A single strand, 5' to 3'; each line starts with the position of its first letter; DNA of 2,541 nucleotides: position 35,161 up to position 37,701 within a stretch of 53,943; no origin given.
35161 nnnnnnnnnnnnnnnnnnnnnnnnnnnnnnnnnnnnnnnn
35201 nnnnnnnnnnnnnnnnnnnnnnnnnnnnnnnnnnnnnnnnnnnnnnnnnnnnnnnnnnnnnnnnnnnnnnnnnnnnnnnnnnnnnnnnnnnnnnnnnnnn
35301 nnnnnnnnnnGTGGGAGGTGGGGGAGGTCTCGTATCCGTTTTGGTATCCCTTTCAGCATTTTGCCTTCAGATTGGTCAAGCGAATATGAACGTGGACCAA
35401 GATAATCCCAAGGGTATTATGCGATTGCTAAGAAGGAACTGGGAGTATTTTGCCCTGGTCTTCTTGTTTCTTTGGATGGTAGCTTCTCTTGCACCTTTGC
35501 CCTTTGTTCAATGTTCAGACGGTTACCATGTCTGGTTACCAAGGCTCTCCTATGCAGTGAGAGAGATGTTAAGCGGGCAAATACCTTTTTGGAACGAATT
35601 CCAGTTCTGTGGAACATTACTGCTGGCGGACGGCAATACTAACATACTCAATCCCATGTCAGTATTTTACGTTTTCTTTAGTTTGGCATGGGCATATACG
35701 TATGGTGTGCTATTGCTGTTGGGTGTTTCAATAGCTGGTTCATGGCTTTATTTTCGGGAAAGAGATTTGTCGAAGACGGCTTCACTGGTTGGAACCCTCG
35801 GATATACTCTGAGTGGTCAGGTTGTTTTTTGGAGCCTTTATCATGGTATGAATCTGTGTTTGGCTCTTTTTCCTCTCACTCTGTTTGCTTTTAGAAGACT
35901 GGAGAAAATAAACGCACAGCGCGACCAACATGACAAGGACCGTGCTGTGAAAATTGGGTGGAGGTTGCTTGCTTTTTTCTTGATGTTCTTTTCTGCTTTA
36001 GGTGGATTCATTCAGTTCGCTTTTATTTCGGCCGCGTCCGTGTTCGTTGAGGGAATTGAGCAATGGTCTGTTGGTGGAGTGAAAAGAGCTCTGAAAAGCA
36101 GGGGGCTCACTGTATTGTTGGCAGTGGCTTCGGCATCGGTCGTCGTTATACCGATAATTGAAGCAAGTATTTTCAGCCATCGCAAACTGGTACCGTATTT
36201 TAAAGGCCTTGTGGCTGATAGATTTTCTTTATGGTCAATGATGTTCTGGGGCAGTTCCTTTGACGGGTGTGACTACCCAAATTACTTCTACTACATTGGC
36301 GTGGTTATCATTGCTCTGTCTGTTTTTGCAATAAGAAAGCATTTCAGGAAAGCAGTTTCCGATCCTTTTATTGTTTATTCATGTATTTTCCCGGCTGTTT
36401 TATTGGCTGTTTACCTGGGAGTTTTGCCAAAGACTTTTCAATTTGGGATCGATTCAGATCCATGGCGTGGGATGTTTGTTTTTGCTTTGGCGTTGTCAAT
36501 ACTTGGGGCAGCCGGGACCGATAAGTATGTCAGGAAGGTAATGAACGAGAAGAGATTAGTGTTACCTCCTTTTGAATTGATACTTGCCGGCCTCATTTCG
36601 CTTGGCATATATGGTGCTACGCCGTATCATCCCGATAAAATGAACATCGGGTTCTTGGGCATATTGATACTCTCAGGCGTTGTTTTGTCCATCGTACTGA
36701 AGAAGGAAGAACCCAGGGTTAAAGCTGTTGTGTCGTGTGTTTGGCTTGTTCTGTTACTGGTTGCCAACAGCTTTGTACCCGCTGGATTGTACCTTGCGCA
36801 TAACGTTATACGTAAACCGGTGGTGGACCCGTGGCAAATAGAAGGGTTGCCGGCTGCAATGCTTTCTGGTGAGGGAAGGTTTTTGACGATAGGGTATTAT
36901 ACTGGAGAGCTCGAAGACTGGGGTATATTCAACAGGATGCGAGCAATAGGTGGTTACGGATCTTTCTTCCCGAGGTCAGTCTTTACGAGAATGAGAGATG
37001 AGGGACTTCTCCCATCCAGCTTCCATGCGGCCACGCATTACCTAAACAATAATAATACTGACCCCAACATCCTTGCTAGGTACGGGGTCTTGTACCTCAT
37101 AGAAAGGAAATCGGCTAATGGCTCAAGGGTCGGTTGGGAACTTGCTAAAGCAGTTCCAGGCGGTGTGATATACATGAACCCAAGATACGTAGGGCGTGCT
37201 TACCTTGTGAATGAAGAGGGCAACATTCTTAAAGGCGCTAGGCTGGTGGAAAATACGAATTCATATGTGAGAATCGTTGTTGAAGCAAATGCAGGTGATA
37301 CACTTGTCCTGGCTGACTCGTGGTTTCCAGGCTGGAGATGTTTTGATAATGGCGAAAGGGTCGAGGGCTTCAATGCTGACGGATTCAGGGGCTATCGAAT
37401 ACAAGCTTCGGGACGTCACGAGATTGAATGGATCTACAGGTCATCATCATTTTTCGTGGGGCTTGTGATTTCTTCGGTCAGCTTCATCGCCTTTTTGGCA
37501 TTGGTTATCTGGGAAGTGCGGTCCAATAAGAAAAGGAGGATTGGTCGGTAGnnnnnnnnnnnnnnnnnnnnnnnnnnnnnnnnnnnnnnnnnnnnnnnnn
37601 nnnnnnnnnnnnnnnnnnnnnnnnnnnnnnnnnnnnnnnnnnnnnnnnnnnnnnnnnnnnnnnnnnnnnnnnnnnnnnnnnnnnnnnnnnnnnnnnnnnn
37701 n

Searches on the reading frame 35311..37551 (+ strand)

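Call 15: search_protein_families(library=pfam, proteins=[window:35311-37551:+], max_evalue=0.0001)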
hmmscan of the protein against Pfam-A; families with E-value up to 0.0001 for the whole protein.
window:35311-37551:+ (746 aa): 1 family
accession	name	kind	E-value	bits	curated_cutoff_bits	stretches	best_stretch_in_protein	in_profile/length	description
PF09586.16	YfhO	-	5.6e-07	28.8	28.5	0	111-486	74-441/835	Bacterial membrane protein YfhO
